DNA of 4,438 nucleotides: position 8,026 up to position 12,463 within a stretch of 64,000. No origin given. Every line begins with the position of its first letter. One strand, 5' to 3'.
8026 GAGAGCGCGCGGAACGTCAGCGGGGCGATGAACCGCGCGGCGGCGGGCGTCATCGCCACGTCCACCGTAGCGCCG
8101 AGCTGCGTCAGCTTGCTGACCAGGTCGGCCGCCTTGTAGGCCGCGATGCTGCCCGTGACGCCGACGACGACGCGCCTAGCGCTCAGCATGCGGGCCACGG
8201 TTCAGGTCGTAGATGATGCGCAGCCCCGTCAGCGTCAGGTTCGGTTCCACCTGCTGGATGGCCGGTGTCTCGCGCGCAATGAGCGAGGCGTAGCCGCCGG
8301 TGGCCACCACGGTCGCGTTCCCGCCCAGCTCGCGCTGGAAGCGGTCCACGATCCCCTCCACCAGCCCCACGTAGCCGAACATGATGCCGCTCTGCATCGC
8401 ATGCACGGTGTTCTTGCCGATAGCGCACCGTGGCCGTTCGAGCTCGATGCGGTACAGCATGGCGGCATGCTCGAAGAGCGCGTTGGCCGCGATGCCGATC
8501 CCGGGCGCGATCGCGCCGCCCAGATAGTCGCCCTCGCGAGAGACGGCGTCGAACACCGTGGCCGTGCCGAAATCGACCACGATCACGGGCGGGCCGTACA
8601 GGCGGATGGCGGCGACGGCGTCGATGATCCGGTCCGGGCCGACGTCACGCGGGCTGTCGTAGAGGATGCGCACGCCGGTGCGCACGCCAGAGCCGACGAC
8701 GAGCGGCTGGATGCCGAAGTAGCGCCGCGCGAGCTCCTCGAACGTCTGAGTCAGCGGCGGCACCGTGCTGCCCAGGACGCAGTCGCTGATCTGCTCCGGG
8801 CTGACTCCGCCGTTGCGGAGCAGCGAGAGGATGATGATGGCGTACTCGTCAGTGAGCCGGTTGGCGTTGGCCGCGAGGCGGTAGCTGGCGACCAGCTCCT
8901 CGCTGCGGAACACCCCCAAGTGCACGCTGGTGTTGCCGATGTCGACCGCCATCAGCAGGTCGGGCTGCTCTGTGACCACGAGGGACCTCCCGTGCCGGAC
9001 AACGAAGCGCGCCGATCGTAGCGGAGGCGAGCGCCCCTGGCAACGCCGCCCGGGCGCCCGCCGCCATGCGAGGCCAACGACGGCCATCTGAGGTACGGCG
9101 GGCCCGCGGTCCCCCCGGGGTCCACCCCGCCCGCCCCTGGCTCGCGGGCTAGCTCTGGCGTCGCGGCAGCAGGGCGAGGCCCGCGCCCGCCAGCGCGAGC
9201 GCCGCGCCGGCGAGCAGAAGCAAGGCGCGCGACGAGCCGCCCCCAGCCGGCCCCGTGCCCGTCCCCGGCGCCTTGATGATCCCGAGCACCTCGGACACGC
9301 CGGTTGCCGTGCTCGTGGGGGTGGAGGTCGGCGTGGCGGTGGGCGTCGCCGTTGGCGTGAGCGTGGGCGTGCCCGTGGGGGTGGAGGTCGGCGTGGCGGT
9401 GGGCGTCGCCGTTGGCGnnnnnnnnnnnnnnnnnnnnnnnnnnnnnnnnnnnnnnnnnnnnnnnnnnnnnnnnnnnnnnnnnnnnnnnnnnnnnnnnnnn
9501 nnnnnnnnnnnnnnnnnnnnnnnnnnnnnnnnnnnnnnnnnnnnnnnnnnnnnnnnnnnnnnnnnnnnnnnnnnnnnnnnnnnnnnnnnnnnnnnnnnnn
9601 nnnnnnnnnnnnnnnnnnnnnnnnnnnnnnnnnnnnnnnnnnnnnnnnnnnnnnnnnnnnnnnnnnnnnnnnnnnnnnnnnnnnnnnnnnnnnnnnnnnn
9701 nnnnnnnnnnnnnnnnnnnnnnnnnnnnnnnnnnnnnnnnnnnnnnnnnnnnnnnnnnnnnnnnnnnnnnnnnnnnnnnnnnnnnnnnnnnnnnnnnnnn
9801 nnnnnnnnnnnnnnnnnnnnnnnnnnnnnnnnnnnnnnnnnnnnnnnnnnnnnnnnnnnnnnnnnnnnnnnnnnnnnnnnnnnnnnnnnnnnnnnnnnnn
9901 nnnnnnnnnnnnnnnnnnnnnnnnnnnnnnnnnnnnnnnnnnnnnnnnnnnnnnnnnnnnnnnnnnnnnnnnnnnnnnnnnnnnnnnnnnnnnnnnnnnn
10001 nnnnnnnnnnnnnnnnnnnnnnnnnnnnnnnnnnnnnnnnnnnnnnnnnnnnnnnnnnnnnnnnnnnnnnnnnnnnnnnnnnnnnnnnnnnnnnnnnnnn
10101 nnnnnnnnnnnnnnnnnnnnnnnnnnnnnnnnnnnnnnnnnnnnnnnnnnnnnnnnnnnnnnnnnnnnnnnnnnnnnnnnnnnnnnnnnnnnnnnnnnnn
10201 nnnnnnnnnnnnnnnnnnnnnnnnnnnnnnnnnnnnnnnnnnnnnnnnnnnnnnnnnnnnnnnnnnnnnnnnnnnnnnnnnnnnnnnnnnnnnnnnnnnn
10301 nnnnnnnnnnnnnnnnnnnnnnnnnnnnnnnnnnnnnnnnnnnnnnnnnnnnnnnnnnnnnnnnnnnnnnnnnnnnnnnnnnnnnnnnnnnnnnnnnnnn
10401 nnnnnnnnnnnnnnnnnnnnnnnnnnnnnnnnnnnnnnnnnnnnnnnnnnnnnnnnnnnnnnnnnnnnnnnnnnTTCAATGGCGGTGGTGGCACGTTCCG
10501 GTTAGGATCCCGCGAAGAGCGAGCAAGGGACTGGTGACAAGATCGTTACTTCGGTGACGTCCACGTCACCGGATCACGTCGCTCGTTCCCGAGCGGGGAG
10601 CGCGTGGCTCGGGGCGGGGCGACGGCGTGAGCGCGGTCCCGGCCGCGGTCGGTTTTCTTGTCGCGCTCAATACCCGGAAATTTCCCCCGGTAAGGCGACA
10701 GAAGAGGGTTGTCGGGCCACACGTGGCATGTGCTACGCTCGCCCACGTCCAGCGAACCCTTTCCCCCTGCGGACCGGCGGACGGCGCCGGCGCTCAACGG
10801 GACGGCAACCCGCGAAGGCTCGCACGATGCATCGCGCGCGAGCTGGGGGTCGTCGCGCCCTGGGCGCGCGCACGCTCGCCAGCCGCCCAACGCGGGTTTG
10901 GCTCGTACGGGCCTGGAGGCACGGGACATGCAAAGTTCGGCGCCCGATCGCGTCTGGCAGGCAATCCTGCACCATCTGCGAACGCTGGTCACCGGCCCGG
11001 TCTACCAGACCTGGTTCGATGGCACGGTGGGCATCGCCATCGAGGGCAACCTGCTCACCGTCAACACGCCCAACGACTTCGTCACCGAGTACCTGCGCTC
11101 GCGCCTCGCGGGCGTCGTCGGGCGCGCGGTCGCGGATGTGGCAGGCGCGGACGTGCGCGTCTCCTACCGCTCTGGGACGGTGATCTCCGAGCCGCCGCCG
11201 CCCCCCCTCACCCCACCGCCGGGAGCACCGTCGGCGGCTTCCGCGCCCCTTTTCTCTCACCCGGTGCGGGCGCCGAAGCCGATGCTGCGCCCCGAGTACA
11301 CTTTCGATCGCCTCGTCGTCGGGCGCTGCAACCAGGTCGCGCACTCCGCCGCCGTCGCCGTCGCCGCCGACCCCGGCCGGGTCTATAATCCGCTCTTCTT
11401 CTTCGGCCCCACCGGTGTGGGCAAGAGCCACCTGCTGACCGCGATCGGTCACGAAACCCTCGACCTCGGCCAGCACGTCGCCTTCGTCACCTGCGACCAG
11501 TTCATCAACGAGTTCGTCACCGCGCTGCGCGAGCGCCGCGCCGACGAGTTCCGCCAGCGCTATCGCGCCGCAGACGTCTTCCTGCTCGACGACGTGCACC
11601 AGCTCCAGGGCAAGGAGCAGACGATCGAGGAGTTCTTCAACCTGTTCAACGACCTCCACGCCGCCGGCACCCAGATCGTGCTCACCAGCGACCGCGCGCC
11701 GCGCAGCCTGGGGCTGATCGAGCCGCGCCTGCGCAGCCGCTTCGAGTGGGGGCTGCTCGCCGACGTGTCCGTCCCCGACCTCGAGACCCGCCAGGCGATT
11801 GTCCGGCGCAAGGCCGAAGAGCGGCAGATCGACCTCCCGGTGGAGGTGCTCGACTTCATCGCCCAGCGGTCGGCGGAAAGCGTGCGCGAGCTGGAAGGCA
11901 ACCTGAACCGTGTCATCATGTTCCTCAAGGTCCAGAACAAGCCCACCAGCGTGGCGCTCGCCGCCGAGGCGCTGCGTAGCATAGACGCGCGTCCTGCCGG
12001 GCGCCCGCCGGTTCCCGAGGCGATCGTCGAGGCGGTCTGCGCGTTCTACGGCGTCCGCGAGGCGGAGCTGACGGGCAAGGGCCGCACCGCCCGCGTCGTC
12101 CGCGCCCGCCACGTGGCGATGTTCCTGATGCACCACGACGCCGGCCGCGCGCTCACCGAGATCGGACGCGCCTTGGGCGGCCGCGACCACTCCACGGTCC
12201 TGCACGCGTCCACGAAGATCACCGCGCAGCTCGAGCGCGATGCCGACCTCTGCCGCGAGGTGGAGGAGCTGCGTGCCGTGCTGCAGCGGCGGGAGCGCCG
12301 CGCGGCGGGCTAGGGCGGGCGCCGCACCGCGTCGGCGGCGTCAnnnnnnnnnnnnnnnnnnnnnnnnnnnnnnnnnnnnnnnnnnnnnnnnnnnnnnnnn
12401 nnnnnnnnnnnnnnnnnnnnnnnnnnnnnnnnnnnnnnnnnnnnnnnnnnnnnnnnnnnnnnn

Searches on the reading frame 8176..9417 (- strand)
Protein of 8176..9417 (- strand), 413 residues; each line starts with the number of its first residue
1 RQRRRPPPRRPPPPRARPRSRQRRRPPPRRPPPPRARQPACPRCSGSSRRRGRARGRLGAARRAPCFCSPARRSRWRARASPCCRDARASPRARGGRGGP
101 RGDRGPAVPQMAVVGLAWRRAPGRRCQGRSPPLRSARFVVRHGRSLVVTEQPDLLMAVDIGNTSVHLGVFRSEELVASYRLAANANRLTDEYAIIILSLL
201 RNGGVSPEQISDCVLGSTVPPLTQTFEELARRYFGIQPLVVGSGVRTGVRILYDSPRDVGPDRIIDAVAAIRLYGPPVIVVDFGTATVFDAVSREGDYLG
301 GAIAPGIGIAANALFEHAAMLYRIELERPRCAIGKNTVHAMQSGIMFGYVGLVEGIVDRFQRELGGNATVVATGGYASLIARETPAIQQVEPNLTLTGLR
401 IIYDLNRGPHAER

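Call 11: search_protein_families(library=pfam, proteins=[window:8176-9417:-])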
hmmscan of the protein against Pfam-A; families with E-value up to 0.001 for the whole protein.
window:8176-9417:- (413 aa): 1 family
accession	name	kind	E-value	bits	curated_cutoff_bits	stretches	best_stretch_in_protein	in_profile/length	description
PF03309.20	Pan_kinase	-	2.2e-69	233.9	24.7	1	155-359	1-205/205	Type III pantothenate kinase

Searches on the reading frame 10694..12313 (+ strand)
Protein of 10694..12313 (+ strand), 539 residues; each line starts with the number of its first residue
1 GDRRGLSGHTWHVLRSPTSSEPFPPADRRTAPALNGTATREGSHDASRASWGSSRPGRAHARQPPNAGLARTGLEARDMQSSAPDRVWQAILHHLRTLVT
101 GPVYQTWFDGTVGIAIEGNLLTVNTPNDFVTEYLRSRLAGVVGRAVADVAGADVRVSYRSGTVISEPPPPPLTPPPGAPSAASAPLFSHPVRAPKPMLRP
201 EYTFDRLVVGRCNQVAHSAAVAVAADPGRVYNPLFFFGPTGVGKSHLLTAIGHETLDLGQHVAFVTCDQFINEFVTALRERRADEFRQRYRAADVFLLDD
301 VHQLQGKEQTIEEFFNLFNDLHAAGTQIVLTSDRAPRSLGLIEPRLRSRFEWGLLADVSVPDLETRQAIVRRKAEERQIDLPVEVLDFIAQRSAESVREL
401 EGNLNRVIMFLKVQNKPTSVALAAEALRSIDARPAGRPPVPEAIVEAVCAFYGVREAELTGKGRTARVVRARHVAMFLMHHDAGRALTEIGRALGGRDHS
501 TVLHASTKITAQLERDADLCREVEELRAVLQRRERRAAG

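Call 11: search_protein_families(library=pfam, proteins=[window:10694-12313:+])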
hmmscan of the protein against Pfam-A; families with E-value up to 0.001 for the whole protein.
window:10694-12313:+ (539 aa): 11 families
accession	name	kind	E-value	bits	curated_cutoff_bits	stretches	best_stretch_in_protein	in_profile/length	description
PF00308.24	Bac_DnaA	-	1.7e-54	184.8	23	1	198-356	1-161/162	Bacterial DnaA ATPAse domain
PF08299.17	Bac_DnaA_C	-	4.1e-23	81.6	31.5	1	441-509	1-69/69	Bacterial dnaA protein helix-turn-helix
PF01695.23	IstB_IS21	-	3.8e-12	46.6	24.1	1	234-334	95-194/238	IstB-like ATP binding protein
PF00004.35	AAA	-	1.3e-08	35.8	21.2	1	235-351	2-124/131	ATPase family associated with various cellular activities (AAA)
PF11638.13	DnaA_N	-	4.2e-07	30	24.6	1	86-142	2-59/65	DnaA N-terminal domain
PF13401.12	AAA_22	-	2.3e-05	25.2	27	0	278-330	71-120/130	AAA domain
PF13191.12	AAA_16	-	2.4e-05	25.3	32.6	1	208-333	2-139/167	AAA ATPase domain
PF13173.12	AAA_14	-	3.8e-05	24.1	27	1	233-326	4-98/129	AAA domain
PF01637.24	ATPase_2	-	5e-05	23.6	33.2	1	231-337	20-121/225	ATPase domain predominantly from Archaea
PF00910.28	RNA_helicase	-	0.00054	20.9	21.5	0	235-319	2-76/105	RNA helicase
PF22688.2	Hda_lid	-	0.0007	20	27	0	365-406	3-44/65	Hda, lid domain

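Call 36: find_homologous_proteins(query=window:10694-12313:+)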
Query window:10694-12313:+ (539 aa): 7220 proteins with E <= 0.001 among 8000 candidates; the best 120 are listed.
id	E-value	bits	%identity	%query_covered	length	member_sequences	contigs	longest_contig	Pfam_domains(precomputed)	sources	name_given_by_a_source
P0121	0.0e+0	1025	100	86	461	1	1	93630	PF13173.13,PF11638.14,PF01695.24,PF00308.25,PF08299.18,PF00004.36,PF13401.13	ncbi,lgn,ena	-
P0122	3.6e-128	447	48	83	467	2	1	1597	PF01695.24,PF00308.25,PF08299.18,PF00004.36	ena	-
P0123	1.5e-127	445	49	83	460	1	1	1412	PF01695.24,PF00308.25,PF08299.18,PF00004.36,PF01637.25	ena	-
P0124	1.9e-126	441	48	83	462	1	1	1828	PF01695.24,PF00308.25,PF08299.18,PF00004.36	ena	-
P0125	1.6e-125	438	47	84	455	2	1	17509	PF11638.14,PF22688.3,PF01695.24,PF00308.25,PF08299.18,PF00004.36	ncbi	ncbi:MAG TPA: chromosomal replication initiator protein DnaA [Dehalococcoidia bacterium]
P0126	4.7e-125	437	48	83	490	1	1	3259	PF01695.24,PF00308.25,PF08299.18,PF00004.36,PF01637.25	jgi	jgi:chromosomal replication initiator protein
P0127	9.2e-125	436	48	84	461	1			PF01695.24,PF00308.25,PF08299.18,PF00004.36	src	-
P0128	3.4e-123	430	48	83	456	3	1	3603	PF11638.14,PF01695.24,PF00308.25,PF08299.18,PF00004.36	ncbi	ncbi:MAG: chromosomal replication initiator protein DnaA, partial [Dehalococcoidia bacterium]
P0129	1.7e-121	425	46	84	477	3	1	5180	PF01695.24,PF00308.25,PF08299.18,PF00004.36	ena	-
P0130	3.1e-119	417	46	79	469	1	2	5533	PF11638.14,PF01695.24,PF00308.25,PF08299.18,PF00004.36,PF01637.25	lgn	-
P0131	2.2e-118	414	45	84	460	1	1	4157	PF11638.14,PF01695.24,PF00308.25,PF08299.18,PF00004.36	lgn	-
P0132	2.0e-116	408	44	85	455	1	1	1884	PF11638.14,PF01695.24,PF00308.25,PF08299.18,PF00004.36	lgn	-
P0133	2.5e-116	408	44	84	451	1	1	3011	PF11638.14,PF01695.24,PF00308.25,PF08299.18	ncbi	-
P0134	4.8e-116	407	45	82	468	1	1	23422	PF11638.14,PF01695.24,PF00308.25,PF08299.18,PF00004.36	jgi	jgi:chromosomal replication initiator protein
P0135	4.9e-116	407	43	83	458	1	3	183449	PF11638.14,PF01695.24,PF00308.25,PF08299.18,PF00004.36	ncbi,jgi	-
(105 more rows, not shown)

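Call 38: find_encoding_contigs(protein=P0121, flank=10000, max_places=3)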
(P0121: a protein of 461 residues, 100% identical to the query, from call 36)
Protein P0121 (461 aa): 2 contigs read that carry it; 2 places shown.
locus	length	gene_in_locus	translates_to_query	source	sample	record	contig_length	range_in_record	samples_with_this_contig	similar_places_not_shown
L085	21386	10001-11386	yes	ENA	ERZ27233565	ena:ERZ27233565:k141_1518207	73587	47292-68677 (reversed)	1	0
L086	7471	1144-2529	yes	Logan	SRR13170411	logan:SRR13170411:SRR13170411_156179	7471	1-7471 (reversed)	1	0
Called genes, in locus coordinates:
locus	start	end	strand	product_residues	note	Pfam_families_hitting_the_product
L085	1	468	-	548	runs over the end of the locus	PF00501:AMP-binding, PF13193:AMP-binding_C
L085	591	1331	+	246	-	PF01872:RibD_C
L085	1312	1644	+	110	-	-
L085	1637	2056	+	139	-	PF13470:PIN_3, PF01850:PIN (weak)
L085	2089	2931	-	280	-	PF00581:Rhodanese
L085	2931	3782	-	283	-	PF00581:Rhodanese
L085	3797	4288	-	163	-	PF02566:OsmC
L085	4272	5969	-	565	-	PF00496:SBP_bac_5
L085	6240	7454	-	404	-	PF02441:Flavoprotein, PF04127:DFP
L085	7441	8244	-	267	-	PF03309:Pan_kinase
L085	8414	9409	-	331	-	-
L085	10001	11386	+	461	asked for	PF11638:DnaA_N (weak), PF00308:Bac_DnaA, PF00004:AAA, PF01695:IstB_IS21, PF13173:AAA_14 (faint), PF13401:AAA_22 (faint), PF08299:Bac_DnaA_C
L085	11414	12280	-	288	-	PF02737:3HCDH_N, PF00725:3HCDH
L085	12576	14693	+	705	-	PF00989:PAS, PF08448:PAS_4, PF00989:PAS, PF08448:PAS_4, PF13188:PAS_8, PF13426:PAS_9, PF00990:GGDEF, PF00563:EAL, +2 more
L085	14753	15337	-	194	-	PF01810:LysE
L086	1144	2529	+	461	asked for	PF11638:DnaA_N (weak), PF00308:Bac_DnaA, PF00004:AAA, PF01695:IstB_IS21, PF13173:AAA_14 (faint), PF13401:AAA_22 (faint), PF08299:Bac_DnaA_C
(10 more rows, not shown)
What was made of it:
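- Tried and rejected: DnaA identified a near-identical ENA contig (ERZ27233565 k141_1518207, 73.6 kb) and a 93.6-kb NCBI contig (calls 36, 38).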

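Call 41: list_cluster_members(proteins=[P0121])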
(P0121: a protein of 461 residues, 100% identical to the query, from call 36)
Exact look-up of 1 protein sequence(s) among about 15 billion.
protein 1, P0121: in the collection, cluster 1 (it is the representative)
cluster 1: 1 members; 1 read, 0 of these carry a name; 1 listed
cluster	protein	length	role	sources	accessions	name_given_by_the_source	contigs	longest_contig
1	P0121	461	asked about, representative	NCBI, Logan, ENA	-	-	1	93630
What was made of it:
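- Tried and rejected: list_cluster_members gave no organism name (call 41).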
